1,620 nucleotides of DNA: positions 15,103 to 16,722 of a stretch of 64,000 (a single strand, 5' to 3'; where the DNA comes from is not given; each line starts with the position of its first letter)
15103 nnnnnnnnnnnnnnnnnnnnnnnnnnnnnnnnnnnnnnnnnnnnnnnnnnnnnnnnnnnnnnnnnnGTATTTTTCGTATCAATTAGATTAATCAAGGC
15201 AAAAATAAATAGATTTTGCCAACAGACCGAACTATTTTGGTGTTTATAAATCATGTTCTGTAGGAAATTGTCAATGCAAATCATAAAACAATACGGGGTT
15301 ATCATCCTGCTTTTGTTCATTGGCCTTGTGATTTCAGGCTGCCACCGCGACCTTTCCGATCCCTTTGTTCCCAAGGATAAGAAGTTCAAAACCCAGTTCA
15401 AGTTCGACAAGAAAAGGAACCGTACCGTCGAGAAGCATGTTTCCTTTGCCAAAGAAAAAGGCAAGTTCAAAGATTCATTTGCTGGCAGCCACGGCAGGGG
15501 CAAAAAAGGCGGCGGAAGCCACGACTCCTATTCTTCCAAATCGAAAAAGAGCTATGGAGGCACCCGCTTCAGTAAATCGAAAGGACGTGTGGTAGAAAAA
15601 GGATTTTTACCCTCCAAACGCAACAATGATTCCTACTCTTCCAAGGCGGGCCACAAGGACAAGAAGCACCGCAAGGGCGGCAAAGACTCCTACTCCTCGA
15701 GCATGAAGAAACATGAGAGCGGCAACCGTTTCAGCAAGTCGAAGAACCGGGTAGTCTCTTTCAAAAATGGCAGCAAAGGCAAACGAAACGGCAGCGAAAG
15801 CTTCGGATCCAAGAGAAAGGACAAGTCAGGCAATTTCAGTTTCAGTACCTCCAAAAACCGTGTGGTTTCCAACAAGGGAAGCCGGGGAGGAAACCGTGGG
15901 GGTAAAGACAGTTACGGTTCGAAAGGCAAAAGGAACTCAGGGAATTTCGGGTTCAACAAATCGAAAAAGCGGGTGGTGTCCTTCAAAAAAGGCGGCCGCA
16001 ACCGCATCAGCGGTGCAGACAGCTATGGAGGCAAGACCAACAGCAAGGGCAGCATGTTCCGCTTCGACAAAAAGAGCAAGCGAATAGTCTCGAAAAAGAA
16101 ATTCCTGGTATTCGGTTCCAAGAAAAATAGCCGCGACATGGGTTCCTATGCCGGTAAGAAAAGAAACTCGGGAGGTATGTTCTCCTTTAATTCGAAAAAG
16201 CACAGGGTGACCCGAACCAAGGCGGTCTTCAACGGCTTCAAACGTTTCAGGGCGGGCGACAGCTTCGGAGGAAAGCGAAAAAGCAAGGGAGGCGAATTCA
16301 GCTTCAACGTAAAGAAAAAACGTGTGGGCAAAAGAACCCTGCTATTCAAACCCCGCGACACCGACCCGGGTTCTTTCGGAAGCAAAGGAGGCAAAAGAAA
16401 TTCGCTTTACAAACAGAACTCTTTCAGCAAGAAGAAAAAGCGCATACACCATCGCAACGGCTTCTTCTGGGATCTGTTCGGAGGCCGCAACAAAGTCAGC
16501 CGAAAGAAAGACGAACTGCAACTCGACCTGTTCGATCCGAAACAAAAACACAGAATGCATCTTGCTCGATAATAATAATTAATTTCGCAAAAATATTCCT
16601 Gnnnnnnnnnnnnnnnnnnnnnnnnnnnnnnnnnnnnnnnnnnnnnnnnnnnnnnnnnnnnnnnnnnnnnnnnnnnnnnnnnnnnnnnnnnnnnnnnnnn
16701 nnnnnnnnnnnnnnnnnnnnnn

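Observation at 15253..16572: Orphan hyper-basic lipoprotein built from about 8 tandem ~37-aa modules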

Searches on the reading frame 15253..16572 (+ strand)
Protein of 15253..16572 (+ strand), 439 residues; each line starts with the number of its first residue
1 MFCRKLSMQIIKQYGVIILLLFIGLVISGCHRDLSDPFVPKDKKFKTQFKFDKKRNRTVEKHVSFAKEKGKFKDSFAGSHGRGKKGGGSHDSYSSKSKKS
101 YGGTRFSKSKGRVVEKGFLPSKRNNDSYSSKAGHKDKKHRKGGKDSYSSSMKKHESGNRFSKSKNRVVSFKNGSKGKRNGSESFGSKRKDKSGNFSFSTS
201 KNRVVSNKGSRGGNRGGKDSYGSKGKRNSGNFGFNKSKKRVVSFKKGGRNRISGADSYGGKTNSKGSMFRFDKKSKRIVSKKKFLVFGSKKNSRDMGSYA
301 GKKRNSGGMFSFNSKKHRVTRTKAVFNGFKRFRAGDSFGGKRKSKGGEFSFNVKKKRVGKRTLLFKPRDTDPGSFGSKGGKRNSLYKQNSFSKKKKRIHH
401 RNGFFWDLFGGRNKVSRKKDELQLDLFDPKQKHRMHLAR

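Call 4: search_protein_families(library=pfam, proteins=[window:15253-16572:+], max_evalue=0.1)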
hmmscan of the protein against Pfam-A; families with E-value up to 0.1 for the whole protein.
window:15253-16572:+ (439 aa): 0 families

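Call 5: search_protein_families(library=ncbifam, proteins=[window:15253-16572:+], max_evalue=0.1)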
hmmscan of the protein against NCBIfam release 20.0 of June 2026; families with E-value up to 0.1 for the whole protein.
window:15253-16572:+ (439 aa): 0 families
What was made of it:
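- Tried and rejected: Pfam and NCBIfam scans of the protein found nothing (calls 4, 5).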

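Call 6: find_homologous_proteins(query=window:15253-16569:+, max_evalue=0.001)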
Query window:15253-16569:+ (439 aa): 16 proteins with E <= 0.001 among 8000 candidates.
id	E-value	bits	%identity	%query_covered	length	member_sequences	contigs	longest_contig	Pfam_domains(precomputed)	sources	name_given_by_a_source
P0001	8.8e-258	874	96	100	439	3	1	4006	-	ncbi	-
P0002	1.4e-96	343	48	84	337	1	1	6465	-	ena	-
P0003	5.0e-92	328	47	60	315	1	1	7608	-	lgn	-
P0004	6.2e-75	272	42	96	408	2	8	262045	-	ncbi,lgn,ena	-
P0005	4.5e-72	262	36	96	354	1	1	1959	-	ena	-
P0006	2.6e-68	250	67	45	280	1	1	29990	-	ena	-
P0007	1.2e-60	225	41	94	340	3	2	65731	-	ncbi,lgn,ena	-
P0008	1.0e-58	218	41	61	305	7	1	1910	-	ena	-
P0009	2.4e-58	217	39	67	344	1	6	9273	-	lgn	-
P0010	1.8e-55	207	38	67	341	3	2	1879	-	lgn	-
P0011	1.8e-54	204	42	96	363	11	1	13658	-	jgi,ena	-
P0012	4.0e-54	203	36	67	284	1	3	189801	-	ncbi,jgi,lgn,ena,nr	ncbi:MAG TPA: hypothetical protein PKW80_10655 [Bacteroidales bacterium]|nr:hypothetical protein [Ba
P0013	3.8e-52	196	41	60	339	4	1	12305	-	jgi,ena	-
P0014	1.7e-50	191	42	61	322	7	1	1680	-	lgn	-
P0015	5.8e-39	153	50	26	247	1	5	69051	-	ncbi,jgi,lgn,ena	-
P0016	9.2e-13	67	33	66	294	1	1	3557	-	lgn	-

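Call 11: find_encoding_contigs(protein=P0004, flank=8000, max_places=2)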
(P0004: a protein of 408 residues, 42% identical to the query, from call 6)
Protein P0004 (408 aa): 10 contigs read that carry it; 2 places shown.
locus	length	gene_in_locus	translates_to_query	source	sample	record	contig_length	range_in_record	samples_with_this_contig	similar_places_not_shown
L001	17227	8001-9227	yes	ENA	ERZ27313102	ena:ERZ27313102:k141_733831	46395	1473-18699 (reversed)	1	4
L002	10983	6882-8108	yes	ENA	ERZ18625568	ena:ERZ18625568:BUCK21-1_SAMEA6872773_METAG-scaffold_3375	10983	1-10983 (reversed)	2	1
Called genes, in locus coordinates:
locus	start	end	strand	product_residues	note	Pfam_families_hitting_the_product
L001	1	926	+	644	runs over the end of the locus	-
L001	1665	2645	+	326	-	-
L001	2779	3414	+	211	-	-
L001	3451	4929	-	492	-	PF00133:tRNA-synt_1 (faint), PF01406:tRNA-synt_1e, PF09334:tRNA-synt_1g (faint), PF09190:DALR_2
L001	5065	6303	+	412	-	PF00675:Peptidase_M16, PF05193:Peptidase_M16_C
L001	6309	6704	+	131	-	PF07366:SnoaL (weak), PF14534:DUF4440 (weak), PF12680:SnoaL_2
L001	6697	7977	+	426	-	PF00675:Peptidase_M16, PF05193:Peptidase_M16_C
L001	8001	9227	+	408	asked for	-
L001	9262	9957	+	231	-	PF01522:Polysacc_deac_1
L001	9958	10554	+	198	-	PF01351:RNase_HII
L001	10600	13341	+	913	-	PF11832:DUF3352 (weak), PF13570:Beta-prop_ACSF4 (faint)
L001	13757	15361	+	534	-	-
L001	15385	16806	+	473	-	PF18990:DUF5723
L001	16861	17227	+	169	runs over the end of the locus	PF04390:LptE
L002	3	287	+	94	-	?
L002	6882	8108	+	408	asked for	-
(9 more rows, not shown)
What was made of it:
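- In the alternative arrangement the gene sits 24 bp after a pair of M16 peptidase genes (call 11).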

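Call 12: find_encoding_contigs(protein=P0012, flank=8000, max_places=2)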
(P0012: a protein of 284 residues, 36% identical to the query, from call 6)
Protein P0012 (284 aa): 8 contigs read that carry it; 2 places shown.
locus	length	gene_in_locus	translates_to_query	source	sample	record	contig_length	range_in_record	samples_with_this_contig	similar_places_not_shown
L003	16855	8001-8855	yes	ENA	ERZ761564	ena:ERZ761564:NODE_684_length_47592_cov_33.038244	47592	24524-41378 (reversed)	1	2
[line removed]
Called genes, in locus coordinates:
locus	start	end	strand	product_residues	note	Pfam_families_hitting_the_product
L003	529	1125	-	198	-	PF01351:RNase_HII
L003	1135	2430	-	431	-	PF07690:MFS_1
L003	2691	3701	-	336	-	PF09990:DUF2231, PF00210:Ferritin (weak), PF02915:Rubrerythrin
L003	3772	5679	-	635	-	PF13424:TPR_12 (faint), PF13231:PMT_2, PF07719:TPR_2 (faint), PF14559:TPR_19 (faint), PF13432:TPR_16 (faint), PF13371:TPR_9 (faint), PF13414:TPR_11 (faint), PF00515:TPR_1 (weak)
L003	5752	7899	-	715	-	PF10459:Peptidase_S46, PF00089:Trypsin (faint), PF13365:Trypsin_2 (faint)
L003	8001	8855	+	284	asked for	-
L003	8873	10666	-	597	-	PF12708:Pect-lyase_RHGA_epim, PF18962:Por_Secre_tail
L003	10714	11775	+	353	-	PF01073:3Beta_HSD, PF01370:Epimerase, PF02719:Polysacc_synt_2, PF04321:RmlD_sub_bind (weak), PF05368:NmrA (faint), PF07993:NAD_binding_4, PF13460:NAD_binding_10, PF16363:GDP_Man_Dehyd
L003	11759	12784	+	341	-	PF04389:Peptidase_M28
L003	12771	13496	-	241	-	PF03740:PdxJ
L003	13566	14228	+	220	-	PF00571:CBS (faint)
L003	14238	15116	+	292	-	PF01513:NAD_kinase, PF20143:NAD_kinase_C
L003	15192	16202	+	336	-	PF13505:OMP_b-brl (faint), PF19573:DUF6089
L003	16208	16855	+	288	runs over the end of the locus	PF13505:OMP_b-brl, PF19573:DUF6089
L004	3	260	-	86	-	?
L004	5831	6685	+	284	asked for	-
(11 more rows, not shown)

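Call 13: find_encoding_contigs(protein=P0015, flank=8000, max_places=2)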
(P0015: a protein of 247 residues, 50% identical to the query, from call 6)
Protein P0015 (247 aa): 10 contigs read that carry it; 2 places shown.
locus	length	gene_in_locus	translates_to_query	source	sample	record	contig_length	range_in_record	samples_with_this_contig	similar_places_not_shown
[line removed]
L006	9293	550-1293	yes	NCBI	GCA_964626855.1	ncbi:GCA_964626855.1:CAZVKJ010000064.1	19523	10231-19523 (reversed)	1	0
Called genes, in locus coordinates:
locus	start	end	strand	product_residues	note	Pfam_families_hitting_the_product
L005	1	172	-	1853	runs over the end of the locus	-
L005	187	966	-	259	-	-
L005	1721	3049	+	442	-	PF13102:Phage_int_SAM_5, PF00589:Phage_integrase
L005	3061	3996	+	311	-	-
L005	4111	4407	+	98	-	PF12728:HTH_17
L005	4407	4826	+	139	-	-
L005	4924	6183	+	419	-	-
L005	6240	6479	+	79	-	-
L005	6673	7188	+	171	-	-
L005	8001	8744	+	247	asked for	-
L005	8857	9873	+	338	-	PF01073:3Beta_HSD, PF01370:Epimerase, PF02719:Polysacc_synt_2, PF04321:RmlD_sub_bind, PF05368:NmrA, PF07993:NAD_binding_4, PF13460:NAD_binding_10, PF16363:GDP_Man_Dehyd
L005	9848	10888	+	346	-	PF04389:Peptidase_M28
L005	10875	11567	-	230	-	?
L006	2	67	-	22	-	?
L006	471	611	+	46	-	-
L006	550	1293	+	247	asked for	-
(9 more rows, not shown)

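Call 17: find_related_loci(query=A1, collection=genome_contigs, flank=8000)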
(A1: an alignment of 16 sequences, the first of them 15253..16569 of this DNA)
Query A1 (439 aa) in genome_contigs; peptide patterns used: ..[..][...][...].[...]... (x = any residue, [..] = any of these).
52 stretches matched a pattern; 13 encode a relative of the query (tblastn E <= 1e-3); 13 distinct loci.
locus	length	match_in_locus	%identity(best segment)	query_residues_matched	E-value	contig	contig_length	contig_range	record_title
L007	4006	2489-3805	96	1-439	0e+0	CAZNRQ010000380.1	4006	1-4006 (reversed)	MAG TPA_asm: uncultured Bacteroidales bacterium isolate SRP142039_co2_135 genome assembly, contig: NODE_29918_length_400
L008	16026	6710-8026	85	1-439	0e+0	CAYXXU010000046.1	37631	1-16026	MAG TPA_asm: uncultured Bacteroidales bacterium isolate SRP220891_co2_158 genome assembly, contig: NODE_1597_length_3763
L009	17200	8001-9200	42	16-437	5e-77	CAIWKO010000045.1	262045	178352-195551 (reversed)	MAG: uncultured Bacteroidales bacterium isolate AlinenLipids_bin-7433 genome assembly, contig: bin-7433:45/70, whole gen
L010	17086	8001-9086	40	2-437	4e-68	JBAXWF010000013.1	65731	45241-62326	MAG: Bacteroidota bacterium isolate ELA706 MAG706_13, whole genome shotgun sequence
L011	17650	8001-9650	38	1-437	6e-56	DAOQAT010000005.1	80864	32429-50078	MAG TPA_asm: Bacteroidales bacterium isolate AMR_MDS_1255 NODE_187_length_80864_cov_7.541524, whole genome shotgun seque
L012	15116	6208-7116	40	11-437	2e-36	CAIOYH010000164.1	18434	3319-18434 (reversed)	uncultured bacterium isolate Kiruna_bin-04925 genome assembly, contig: bin-04925:164/230, whole genome shotgun sequence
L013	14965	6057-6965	40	11-437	6e-36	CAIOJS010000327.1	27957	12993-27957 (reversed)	uncultured bacterium isolate AlinenLipids_bin-6511 genome assembly, contig: bin-6511:327/558, whole genome shotgun seque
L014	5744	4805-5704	36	22-408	1e-35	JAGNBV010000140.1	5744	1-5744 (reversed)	MAG: Bacteroidales bacterium isolate Go_SlDig_bin_165 Go_SlDig_46457_length_5744_cov_10.135126, whole genome shotgun seq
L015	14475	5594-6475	36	1-439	5e-34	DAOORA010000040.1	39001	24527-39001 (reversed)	MAG TPA_asm: Bacteroidales bacterium isolate AMR_MDS_2557 NODE_1181_length_39001_cov_31.367560, whole genome shotgun seq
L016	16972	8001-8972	38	28-439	5e-33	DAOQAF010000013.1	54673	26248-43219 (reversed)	MAG TPA_asm: Bacteroidales bacterium isolate AMR_MDS_1269 NODE_452_length_54673_cov_12.848511, whole genome shotgun sequ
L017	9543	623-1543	38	28-439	8e-31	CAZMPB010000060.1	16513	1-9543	MAG TPA_asm: uncultured Bacteroidales bacterium isolate SRP192927_co7_46 genome assembly, contig: NODE_6535_length_16513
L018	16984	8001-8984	40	22-439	6e-29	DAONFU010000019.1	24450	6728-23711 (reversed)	MAG TPA_asm: Bacteroidales bacterium isolate AMR_MDS_3835 NODE_2096_length_24450_cov_54.640459, whole genome shotgun seq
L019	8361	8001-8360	50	8-130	4e-22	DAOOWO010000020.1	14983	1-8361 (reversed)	MAG TPA_asm: Bacteroidales bacterium isolate AMR_MDS_2413 NODE_4015_length_14983_cov_4.448352, whole genome shotgun sequ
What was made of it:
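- The organisms come from digester and sludge metagenomes rich in such polymers, judging by the record titles (call 17).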

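Call 22: predict_structure(alignment_id=A1)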
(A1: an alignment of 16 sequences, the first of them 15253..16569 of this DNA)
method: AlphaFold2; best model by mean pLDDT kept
length: 439 residues; sequences in the alignment: 16
mean_pLDDT: 46.5   pTM: 0.15
mean pLDDT of the five models: 46.5, 45.0, 42.5, 41.5, 38.5
residues with pLDDT >= 90: 0; 70-90: 34; 50-70: 110; < 50: 295
segments of 3 or more residues with pLDDT < 50: 34-36, 63-68, 72-75, 77-119, 121-266, 284-308, 324-346, 371-391, 397-400, 410-415
pLDDT, mean of each block of 10 residues (from residue 1): 59 79 75 52 57 71 49 44 39 36 34 35 33 33 33 34 36 34 35 35 34 33 35 36 35 37 51 72 46 39 48 66 47 43 51 68 50 44 45 50 49 49 56 60
secondary structure, 60 per line:
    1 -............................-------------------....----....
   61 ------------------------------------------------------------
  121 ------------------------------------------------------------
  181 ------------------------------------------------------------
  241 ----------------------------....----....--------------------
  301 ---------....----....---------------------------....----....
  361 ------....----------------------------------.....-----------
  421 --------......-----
elements in order: H2-29 E49-52 E57-60 E269-272 E277-280 E310-313 E318-321 E349-352 E357-360 H367-370 H405-409 H429-434
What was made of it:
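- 15343..15471 (+): Highly conserved N-terminal region of the mature protein (residues 31-73, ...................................), containing the first predicted beta-hairpin. AF2 predicts strands at 49-52 and 57-60 (call 22).
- Tried and rejected: AlphaFold2 on the full protein with 16 sequences gave mean pLDDT 46.5 and pTM 0.15 (call 22).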

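Call 24: search_protein_representatives(alignment_id=A1)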
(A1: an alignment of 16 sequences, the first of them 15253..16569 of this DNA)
Query: 16 sequences, 341 profile positions. Proteins with E-value up to 0.001 (for the whole library): 37; up to 1e-10: 26; up to 1e-30: 15. The best 37 are listed.
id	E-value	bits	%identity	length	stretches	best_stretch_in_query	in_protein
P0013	3.4e-130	450.9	-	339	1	4-339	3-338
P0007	6.8e-119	413.7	-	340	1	18-340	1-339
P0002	1.7e-115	402.5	-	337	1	2-323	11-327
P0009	3.7e-111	388.3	-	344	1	3-341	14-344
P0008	1.2e-100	353.7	-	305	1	2-340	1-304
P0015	1.1e-86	307.8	-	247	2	156-340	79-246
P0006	1.3e-61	225.3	-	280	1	80-288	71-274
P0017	9.5e-61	222.5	-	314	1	6-339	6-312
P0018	2.5e-53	198.1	-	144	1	199-341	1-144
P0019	4.5e-46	174.3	-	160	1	2-149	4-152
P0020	4.0e-44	167.8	-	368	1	9-341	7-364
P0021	4.5e-39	151.3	-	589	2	75-338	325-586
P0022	1.5e-36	142.9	-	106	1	235-340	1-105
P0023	6.5e-36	140.9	-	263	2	197-339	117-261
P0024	4.6e-31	124.9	-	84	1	3-85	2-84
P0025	3.8e-29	118.6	-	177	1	164-337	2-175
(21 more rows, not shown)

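Call 29: search_solved_structures(query=A1, max_evalue=10, show_alignments=2)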
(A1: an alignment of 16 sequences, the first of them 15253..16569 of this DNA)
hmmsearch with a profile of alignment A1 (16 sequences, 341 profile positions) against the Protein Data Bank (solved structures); distinct sequences matched with E-value up to 10: 0.
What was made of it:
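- On Any curated basic-protein or repeat family (Pfam, NCBIfam, PDB): The profile search against PDB gave no hit at E<=10 (call 29).
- Tried and rejected: A PDB profile search at E<=10 found nothing (call 29).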

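Call 30: search_protein_families(library=pfam, alignment_id=A2, max_evalue=1)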
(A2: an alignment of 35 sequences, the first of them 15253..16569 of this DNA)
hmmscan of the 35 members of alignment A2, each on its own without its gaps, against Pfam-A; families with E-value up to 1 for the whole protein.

A. member 1, window:15253-16569:+ (439 aa): 0 families

B. families by the number of members that match (of 35 scanned): 21 families
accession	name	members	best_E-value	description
PF03995.18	Inhibitor_I36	1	0.0045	Peptidase inhibitor family I36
PF09716.15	ETRAMP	1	0.015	Malarial early transcribed membrane protein (ETRAMP)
PF00545.25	Ribonuclease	1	0.03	ribonuclease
PF14061.12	Mtf2_C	1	0.034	Polycomb-like MTF2 factor 2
PF06679.17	DUF1180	1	0.042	Membrane protein FAM174-like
PF10422.14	LRS4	1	0.048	Monopolin complex subunit LRS4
PF13786.12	DUF4179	1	0.052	Domain of unknown function (DUF4179)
PF17952.6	Cas6_N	1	0.052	Cas6 N-terminal domain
PF06865.17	Ppnp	1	0.062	Pyrimidine/purine nucleoside phosphorylase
PF17038.10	CBP_BcsN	1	0.085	Cellulose biosynthesis protein BcsN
PF11356.14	T2SSC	1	0.11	Type II secretion system protein C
PF11542.14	Mdv1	1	0.13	Mitochondrial division protein 1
PF02497.21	Arteri_GP4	1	0.14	Arterivirus glycoprotein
PF16981.10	Chi-conotoxin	1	0.22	chi-Conotoxin or t superfamily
PF00561.26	Abhydrolase_1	1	0.29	alpha/beta hydrolase fold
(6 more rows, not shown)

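Call 31: find_homologous_proteins(query=A2, max_evalue=0.001)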
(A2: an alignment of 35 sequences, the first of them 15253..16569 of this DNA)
Query A2 (35 sequences) (439 aa, profile of the alignment): 24 proteins with E <= 0.001 among 8000 candidates.
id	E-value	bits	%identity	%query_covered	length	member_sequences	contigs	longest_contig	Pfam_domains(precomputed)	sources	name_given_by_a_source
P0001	6.0e-106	372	96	100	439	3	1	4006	-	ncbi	-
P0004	3.3e-96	340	42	96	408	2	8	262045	-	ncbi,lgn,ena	-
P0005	1.2e-90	322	36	96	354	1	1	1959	-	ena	-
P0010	1.7e-89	318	38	67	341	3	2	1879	-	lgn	-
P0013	5.1e-89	317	41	60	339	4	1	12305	-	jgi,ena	-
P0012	1.1e-87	312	36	67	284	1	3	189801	-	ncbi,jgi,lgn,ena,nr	ncbi:MAG TPA: hypothetical protein PKW80_10655 [Bacteroidales bacterium]|nr:hypothetical protein [Ba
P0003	3.6e-86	307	47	60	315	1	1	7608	-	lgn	-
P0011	7.6e-86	306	42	96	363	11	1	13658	-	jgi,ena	-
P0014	2.6e-81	291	42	61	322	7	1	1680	-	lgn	-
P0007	1.0e-77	280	41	94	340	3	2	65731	-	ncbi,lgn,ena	-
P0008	1.1e-77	279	41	61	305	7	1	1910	-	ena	-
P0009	3.9e-73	264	39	67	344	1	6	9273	-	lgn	-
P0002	2.0e-70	256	48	84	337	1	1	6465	-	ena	-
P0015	5.0e-62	228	50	26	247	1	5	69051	-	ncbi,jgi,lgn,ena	-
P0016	2.5e-55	206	33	66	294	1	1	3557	-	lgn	-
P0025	5.3e-35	139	33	39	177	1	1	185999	-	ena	-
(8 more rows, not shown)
